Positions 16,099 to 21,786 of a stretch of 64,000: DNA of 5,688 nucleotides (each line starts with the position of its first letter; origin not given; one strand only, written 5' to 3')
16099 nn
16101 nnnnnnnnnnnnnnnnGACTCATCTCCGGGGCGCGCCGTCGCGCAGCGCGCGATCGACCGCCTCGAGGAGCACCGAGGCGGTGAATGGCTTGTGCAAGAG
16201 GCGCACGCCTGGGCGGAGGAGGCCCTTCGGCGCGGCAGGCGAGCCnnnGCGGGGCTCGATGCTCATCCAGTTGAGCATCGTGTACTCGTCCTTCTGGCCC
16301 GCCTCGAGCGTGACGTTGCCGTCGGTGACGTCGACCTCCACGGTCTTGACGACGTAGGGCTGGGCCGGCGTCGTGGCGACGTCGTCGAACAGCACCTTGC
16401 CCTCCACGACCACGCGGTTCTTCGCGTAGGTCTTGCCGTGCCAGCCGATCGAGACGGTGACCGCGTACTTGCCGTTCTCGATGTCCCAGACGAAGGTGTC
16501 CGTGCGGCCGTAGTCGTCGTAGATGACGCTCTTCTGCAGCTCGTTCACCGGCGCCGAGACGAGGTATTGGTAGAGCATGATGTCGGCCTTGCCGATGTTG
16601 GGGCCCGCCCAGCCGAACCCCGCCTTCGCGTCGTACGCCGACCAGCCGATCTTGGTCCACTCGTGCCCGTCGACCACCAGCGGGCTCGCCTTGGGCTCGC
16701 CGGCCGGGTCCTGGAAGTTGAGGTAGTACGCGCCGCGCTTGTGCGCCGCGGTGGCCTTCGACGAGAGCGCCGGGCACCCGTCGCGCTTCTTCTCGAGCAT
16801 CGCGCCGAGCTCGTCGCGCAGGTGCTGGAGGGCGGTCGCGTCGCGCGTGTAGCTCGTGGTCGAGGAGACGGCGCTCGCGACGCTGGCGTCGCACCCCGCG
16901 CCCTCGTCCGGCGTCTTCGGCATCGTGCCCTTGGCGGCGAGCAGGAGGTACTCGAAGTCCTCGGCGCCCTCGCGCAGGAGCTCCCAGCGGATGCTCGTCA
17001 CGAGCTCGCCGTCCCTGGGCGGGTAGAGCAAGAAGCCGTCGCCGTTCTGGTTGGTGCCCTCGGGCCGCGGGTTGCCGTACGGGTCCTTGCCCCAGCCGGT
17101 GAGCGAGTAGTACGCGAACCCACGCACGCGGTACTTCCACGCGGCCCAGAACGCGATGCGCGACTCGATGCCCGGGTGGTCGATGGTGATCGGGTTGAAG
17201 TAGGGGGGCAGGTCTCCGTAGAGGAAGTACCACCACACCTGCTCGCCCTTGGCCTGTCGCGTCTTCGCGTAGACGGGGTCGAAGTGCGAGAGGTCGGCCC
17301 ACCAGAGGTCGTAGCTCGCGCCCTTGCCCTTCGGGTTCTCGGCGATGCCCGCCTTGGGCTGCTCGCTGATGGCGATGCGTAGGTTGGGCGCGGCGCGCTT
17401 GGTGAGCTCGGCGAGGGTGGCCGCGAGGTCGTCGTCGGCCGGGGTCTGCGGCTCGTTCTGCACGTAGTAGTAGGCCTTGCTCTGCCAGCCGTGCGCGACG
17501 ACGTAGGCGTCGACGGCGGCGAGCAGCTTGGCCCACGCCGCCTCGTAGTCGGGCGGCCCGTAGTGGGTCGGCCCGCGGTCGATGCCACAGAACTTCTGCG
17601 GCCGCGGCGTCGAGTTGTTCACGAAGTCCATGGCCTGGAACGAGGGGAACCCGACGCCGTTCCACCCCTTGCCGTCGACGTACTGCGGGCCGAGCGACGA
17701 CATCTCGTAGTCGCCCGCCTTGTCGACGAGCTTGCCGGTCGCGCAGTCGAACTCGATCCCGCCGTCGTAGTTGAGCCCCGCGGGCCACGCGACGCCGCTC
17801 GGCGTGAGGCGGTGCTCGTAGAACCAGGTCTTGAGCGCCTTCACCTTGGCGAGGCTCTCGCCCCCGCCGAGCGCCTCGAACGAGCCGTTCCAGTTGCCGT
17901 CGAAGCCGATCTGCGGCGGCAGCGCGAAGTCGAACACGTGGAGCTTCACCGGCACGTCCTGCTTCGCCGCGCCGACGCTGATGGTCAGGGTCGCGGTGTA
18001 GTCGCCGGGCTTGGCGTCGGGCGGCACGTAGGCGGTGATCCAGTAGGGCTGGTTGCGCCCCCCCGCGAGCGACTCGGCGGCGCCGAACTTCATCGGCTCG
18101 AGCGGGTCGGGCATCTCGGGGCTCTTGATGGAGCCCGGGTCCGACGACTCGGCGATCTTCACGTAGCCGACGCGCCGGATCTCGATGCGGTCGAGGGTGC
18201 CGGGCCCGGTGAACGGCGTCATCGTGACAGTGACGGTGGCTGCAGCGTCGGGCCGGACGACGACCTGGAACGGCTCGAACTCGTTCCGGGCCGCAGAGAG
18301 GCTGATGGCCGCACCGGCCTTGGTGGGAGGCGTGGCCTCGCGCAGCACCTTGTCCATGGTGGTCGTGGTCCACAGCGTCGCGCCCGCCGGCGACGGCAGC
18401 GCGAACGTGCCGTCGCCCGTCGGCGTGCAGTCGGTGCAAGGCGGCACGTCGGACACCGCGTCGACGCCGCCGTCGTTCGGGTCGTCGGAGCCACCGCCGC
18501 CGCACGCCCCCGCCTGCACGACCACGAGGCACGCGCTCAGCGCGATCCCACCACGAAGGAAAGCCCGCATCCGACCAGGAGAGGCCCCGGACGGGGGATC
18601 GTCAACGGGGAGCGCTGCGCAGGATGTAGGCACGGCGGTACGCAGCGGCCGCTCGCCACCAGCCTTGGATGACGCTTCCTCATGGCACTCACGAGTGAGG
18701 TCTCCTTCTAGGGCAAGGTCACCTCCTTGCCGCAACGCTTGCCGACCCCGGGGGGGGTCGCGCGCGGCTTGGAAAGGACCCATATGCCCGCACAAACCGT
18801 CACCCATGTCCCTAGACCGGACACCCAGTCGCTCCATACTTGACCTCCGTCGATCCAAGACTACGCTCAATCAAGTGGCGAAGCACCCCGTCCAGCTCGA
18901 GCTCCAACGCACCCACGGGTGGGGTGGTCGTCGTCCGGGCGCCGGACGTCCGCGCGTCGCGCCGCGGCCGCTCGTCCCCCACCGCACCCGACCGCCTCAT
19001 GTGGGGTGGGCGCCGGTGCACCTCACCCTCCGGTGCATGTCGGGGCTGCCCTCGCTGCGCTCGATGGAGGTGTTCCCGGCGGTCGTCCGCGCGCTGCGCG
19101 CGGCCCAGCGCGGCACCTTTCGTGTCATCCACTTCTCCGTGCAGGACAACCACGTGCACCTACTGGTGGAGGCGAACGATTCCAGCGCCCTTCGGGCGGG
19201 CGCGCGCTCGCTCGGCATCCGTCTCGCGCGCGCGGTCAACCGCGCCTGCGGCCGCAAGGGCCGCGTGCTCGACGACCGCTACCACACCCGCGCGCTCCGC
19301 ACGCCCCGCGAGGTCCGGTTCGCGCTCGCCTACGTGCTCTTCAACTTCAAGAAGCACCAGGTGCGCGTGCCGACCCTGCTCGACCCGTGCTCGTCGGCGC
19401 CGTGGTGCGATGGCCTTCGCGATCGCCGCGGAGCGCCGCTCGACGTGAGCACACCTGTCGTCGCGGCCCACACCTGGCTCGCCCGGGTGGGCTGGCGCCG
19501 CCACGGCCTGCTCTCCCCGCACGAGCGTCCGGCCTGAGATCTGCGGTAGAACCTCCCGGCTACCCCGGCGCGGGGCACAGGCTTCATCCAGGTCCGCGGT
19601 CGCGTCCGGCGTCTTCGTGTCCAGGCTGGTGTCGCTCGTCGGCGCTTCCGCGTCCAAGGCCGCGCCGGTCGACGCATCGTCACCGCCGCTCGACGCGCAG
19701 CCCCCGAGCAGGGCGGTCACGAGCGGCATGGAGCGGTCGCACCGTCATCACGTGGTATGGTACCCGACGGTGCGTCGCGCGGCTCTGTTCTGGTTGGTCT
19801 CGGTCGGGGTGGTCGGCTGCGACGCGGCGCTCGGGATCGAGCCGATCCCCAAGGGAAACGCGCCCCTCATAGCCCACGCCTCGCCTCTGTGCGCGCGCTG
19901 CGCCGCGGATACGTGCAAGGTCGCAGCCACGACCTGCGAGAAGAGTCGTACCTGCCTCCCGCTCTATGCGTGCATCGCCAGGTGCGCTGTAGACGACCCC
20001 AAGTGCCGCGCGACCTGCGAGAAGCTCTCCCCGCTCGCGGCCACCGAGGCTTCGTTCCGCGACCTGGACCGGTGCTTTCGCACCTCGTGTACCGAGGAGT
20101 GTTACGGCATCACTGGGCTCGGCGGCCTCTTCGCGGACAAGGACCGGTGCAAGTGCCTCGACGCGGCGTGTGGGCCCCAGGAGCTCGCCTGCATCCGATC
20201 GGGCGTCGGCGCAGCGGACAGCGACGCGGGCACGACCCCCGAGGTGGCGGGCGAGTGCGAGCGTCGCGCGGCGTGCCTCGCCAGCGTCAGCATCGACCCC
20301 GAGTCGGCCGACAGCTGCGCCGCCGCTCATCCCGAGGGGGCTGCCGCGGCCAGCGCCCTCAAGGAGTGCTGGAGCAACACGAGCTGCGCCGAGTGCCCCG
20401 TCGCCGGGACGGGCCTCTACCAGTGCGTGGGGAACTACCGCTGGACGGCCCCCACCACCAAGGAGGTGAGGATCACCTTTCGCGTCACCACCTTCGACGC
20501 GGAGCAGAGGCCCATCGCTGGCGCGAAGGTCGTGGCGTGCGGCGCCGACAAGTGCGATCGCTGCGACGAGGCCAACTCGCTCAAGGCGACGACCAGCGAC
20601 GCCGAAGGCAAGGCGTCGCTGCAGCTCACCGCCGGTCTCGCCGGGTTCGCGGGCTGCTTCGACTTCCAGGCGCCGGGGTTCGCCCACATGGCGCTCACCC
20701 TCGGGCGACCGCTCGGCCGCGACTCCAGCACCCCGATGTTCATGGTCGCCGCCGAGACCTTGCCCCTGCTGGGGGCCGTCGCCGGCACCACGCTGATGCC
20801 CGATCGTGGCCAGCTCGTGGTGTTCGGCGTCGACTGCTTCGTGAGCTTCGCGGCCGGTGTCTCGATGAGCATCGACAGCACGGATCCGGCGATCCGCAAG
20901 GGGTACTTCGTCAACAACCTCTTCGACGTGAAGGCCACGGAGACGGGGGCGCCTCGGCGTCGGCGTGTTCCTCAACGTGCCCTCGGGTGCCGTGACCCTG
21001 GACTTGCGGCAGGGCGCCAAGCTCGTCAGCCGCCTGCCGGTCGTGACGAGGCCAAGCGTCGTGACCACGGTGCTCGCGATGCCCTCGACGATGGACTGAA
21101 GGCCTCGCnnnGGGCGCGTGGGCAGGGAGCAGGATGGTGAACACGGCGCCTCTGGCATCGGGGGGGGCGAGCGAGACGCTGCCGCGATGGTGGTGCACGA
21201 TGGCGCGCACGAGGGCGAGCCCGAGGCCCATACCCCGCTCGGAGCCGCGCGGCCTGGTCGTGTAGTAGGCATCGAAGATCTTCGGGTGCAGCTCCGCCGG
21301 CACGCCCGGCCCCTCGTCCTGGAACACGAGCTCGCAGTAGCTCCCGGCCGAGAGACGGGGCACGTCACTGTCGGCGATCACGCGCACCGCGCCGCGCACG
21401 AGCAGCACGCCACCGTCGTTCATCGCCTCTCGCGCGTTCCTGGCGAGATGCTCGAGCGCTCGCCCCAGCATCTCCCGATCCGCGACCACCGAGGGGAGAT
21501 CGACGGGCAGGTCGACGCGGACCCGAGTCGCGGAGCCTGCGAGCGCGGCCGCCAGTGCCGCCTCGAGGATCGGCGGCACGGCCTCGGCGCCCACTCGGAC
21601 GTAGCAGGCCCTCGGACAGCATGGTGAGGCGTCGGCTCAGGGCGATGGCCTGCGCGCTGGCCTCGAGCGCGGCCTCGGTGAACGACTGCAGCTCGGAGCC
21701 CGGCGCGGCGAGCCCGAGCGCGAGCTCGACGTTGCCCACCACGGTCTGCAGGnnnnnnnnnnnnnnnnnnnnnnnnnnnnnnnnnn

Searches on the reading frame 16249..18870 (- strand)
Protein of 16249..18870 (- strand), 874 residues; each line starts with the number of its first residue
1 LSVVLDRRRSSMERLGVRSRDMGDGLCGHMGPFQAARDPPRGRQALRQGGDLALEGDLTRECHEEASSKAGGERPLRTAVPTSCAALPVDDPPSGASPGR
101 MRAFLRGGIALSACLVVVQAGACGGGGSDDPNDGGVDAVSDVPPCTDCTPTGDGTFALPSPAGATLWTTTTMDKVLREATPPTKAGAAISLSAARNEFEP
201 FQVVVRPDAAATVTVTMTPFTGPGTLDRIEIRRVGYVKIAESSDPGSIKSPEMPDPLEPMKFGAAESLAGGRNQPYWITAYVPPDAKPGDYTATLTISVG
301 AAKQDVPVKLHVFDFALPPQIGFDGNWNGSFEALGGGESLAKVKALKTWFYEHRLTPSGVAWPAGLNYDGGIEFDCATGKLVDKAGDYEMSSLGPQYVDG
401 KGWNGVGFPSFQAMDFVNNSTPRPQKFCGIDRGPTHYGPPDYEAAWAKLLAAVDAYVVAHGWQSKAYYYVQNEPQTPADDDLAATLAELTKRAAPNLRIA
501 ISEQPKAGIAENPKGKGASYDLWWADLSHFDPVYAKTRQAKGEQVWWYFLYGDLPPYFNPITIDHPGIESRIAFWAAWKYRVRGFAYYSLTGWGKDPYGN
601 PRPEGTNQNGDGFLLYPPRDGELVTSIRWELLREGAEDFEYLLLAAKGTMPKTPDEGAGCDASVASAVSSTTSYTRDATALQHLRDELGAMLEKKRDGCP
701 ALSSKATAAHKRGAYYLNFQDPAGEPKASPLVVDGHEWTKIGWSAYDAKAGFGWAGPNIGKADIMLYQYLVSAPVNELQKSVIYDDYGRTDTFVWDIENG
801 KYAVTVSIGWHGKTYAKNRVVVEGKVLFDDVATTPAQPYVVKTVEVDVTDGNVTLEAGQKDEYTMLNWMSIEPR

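Call 60: search_protein_families(library=pfam, proteins=[window:16249-18870:-], max_evalue=0.01)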
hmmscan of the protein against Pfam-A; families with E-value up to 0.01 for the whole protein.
window:16249-18870:- (874 aa): 3 families
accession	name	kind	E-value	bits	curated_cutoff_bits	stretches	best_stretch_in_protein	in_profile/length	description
PF13320.12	GH123_cat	-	9.5e-21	74.9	23.1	1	436-642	125-321/324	Glycoside hydrolase 123, catalytic domain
PF22680.2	Glyco_hydro_123_N_2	-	5.9e-05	23.4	27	1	203-298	37-141/142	Glycoside hydrolase 123 N-terminal domain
PF06280.18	fn3_5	-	0.0061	17.7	27.6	0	185-219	46-80/112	Fn3-like domain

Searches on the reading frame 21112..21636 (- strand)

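Call 97: search_protein_families(library=pfam, proteins=[window:21112-21636:-], max_evalue=0.001)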
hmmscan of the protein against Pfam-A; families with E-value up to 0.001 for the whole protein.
window:21112-21636:- (175 aa): 1 family
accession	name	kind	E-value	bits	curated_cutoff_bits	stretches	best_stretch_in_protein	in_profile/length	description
PF02518.31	HATPase_c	-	1.3e-18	67.9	26.4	1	53-172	2-109/111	Histidine kinase-, DNA gyrase B-, and HSP90-like ATPase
